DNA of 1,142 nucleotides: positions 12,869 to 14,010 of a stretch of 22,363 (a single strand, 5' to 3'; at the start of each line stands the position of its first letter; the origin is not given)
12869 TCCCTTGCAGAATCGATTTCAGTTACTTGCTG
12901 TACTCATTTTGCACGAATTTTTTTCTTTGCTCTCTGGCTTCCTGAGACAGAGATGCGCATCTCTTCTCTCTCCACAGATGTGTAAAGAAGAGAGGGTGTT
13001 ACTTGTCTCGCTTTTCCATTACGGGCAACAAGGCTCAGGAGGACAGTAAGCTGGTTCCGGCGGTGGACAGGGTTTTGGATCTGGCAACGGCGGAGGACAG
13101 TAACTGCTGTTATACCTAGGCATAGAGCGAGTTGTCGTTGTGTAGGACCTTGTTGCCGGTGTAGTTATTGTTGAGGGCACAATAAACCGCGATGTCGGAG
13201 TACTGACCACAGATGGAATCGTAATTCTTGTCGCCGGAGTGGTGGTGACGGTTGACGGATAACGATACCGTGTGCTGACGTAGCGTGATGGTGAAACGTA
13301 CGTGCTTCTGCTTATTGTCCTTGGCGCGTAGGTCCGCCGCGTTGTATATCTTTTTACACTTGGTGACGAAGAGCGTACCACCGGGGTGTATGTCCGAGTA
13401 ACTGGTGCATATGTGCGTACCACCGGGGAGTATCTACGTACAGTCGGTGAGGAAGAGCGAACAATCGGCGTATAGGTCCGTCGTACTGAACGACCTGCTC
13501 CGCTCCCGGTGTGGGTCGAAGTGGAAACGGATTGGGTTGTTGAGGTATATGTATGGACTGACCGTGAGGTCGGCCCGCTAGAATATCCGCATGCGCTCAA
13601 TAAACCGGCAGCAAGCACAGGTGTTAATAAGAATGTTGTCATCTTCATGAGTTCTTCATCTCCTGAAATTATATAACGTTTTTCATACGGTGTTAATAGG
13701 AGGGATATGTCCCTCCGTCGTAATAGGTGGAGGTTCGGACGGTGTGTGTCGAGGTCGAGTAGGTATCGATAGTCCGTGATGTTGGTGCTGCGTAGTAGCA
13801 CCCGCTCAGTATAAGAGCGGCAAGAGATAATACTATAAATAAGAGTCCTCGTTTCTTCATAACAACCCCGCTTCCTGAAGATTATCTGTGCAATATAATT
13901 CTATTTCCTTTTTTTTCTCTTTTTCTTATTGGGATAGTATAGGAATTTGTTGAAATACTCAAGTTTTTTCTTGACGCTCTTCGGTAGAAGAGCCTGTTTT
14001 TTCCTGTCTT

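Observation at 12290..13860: Tandem array of four tiny, low-complexity lipoproteins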

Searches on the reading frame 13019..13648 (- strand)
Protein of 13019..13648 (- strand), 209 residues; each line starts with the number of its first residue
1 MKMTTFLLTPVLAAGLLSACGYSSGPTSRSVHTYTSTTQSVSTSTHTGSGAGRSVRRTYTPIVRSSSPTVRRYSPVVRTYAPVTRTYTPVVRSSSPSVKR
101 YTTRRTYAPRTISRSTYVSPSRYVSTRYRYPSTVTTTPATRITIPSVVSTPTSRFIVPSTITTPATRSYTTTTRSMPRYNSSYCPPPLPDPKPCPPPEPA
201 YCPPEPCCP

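Call 7: search_protein_families(library=pfam, proteins=[window:13019-13648:-], max_evalue=10)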
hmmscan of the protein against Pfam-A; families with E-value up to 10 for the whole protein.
window:13019-13648:- (209 aa): 0 families

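Call 8: search_protein_families(library=ncbifam, proteins=[window:13019-13648:-], max_evalue=10)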
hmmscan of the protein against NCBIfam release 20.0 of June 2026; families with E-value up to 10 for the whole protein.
window:13019-13648:- (209 aa): 1 family
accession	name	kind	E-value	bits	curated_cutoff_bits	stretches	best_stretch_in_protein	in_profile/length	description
NF047847.2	SS_mature_LptM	equivalog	0.037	14.1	27.7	1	1-22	1-22/31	LPS translocon maturation chaperone LptM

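Call 9: find_homologous_proteins(query=window:13019-13648:-, max_evalue=0.01)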
Query window:13019-13648:- (209 aa): 4 proteins with E <= 0.01 among 1320 candidates.
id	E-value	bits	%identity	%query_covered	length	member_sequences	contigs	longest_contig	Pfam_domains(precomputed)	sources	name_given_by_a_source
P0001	2.7e-66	241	53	100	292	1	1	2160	-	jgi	jgi:hypothetical protein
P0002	3.2e-42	163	57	81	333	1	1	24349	-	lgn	-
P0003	4.2e-33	133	59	74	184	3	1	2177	-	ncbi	ncbi:MAG: hypothetical protein WBM35_00820, partial [Candidatus Electrothrix sp.]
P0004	9.0e-26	109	41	71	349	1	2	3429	-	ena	-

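Call 12: find_encoding_contigs(protein=P0002, flank=10000, max_places=4)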
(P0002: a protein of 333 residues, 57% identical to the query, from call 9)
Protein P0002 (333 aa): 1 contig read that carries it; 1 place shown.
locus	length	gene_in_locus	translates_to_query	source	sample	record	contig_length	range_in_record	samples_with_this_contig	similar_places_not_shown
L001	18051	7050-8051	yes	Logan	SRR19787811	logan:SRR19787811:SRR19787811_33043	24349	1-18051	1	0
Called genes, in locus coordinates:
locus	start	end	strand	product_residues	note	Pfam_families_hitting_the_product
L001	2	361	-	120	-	?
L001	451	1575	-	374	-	-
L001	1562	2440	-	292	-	PF01555:N6_N4_Mtase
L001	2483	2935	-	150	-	PF22817:ApeP-like, PF07977:FabA, PF22818:ApeI-like, PF01575:MaoC_dehydratas (weak)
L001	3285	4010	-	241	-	PF09335:VTT_dom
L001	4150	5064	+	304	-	PF01297:ZnuA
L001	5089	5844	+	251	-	PF00005:ABC_tran, PF02463:SMC_N (weak), PF13304:AAA_21 (faint)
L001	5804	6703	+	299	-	PF00950:ABC-3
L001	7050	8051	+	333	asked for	-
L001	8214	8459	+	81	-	-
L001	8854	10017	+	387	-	PF01636:APH, PF02958:EcKL (weak)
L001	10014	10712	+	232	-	-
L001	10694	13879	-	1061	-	PF04055:Radical_SAM, PF01209:Ubie_methyltran, PF13489:Methyltransf_23, PF08241:Methyltransf_11, PF08242:Methyltransf_12, PF13649:Methyltransf_25, PF13847:Methyltransf_31, PF18978:DUF5714, +1 more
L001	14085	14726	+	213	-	-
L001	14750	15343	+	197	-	-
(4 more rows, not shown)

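Call 16: find_related_loci(query=A1, collection=genome_contigs, flank=10000)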
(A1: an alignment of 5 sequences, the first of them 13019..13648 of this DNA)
Query A1 (209 aa) in genome_contigs; peptide patterns used: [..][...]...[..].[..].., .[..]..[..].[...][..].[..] (x = any residue, [..] = any of these).
249 stretches matched a pattern; 5 encode a relative of the query (tblastn E <= 1e-3); 5 distinct loci.
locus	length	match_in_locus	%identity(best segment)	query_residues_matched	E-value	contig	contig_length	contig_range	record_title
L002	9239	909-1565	69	1-192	4e-72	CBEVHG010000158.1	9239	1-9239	MAG TPA_asm: Candidatus Electrothrix marina isolate SRR24458087_concoct_48 genome assembly, contig: ERZ26778537.158, who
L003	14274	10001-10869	67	1-175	7e-53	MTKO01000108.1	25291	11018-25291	Candidatus Electrothrix aarhusensis isolate MCF Contig57, whole genome shotgun sequence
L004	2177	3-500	59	38-192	7e-29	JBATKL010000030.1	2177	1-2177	MAG: Candidatus Electrothrix sp. isolate MFD10219_ilm_asm_bin13 k127_274902, whole genome shotgun sequence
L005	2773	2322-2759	79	1-72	3e-17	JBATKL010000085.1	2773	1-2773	MAG: Candidatus Electrothrix sp. isolate MFD10219_ilm_asm_bin13 k127_173143, whole genome shotgun sequence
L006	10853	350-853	39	48-209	5e-13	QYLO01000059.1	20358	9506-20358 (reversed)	MAG: Candidatus Electrothrix gigas isolate AU1_5 NODE_59_length_20358_cov_68.8868, whole genome shotgun sequence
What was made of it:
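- The LP3 pattern scan of 185,579 species genomes returned only Electrothrix (call 16).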

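Call 38: search_protein_representatives(alignment_id=A1)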
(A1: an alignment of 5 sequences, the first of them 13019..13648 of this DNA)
Query: 5 sequences, 244 profile positions. Proteins with E-value up to 0.001 (for the whole library): 50; up to 1e-10: 7; up to 1e-30: 2. The best 50 are listed.
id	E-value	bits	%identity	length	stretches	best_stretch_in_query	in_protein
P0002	6.1e-79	281.7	-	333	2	1-219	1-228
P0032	1.7e-34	136.2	-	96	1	1-95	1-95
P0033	3.3e-20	89.4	-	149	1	113-244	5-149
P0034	3.8e-20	89.2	-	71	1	175-244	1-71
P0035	5.3e-15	72.4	-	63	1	175-244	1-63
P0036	2.0e-14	70.5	-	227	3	54-107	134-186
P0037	8.1e-11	58.7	-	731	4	55-142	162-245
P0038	1.9e-10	57.5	-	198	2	49-102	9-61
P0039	7.2e-10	55.6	-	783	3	61-101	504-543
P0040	7.4e-10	55.5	-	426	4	57-188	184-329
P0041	8.3e-10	55.4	-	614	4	61-107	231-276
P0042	1.3e-09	54.8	-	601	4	68-102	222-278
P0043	6.1e-09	52.5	-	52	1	1-50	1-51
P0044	9.2e-09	51.9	-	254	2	60-102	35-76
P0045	3.7e-08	49.9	-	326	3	59-126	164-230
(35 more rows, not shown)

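Call 72: predict_structure(alignment_id=A1)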
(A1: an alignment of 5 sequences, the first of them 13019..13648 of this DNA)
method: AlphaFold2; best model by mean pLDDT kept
length: 209 residues; sequences in the alignment: 5
mean_pLDDT: 41.3   pTM: 0.14
mean pLDDT of the five models: 41.3, 41.0, 37.2, 36.0, 32.7
residues with pLDDT >= 90: 0; 70-90: 4; 50-70: 22; < 50: 183
segments of 3 or more residues with pLDDT < 50: 1-180
pLDDT, mean of each block of 10 residues (from residue 1): 38 38 38 37 39 39 34 33 35 35 34 35 38 40 41 44 41 42 62 67 57
secondary structure, 60 per line:
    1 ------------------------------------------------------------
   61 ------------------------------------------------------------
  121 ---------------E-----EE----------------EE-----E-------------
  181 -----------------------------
elements in order:
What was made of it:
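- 13019..13648 (-): LP3: 209-aa lipoprotein precursor (LSA|CGY). It has an LP4-like N-terminal module, about 9 heptads of (S/T/A)PxVRx(Y/S), a conserved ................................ block and a Cys-Pro tail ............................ Net charge is +22. AlphaFold pLDDT is 41 (call 72).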

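Call 81: search_solved_structures(query=A1, max_evalue=1)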
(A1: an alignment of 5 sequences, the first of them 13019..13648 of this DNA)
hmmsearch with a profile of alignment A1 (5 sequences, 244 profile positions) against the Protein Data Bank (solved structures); distinct sequences matched with E-value up to 1: 0.

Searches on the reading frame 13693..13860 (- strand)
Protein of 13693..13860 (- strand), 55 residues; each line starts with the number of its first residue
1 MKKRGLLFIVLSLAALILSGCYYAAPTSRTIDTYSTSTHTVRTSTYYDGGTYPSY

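Call 7: search_protein_families(library=pfam, proteins=[window:13693-13860:-], max_evalue=10)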
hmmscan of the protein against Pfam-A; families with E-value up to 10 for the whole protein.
window:13693-13860:- (55 aa): 0 families

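Call 8: search_protein_families(library=ncbifam, proteins=[window:13693-13860:-], max_evalue=10)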
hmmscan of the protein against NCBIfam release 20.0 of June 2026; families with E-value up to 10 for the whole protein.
window:13693-13860:- (55 aa): 4 families
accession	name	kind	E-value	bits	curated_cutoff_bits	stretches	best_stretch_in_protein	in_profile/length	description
NF047847.2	SS_mature_LptM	equivalog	0.028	14.5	27.7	1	1-21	1-20/31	LPS translocon maturation chaperone LptM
NF053835.1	PDIAV_lipo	equivalog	0.036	13.4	90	1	1-33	1-36/458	PDIAV motif-containing lipoprotein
NF033894.1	Eex_IncN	subfamily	0.083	12.8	33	1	6-36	4-30/65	EexN family lipoprotein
NF052321.1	LP_Lmo2079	subfamily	0.16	11.3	150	1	1-46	1-44/354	Lmo2079 family surface lipoprotein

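Call 86: list_cluster_members(proteins=[window:13693-13860:-, window:13019-13648:-, window:12578-12820:-, window:12290-12490:-])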
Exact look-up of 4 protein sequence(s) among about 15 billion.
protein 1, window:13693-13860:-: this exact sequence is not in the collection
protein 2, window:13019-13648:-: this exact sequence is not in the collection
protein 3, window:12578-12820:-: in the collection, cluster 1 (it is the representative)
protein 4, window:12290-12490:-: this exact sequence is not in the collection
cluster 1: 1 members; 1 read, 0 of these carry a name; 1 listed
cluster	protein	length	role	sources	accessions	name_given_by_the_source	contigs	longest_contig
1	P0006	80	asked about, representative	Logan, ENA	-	-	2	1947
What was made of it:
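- Three of the four exact window proteins are absent from the 15-billion-protein collection (call 86).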
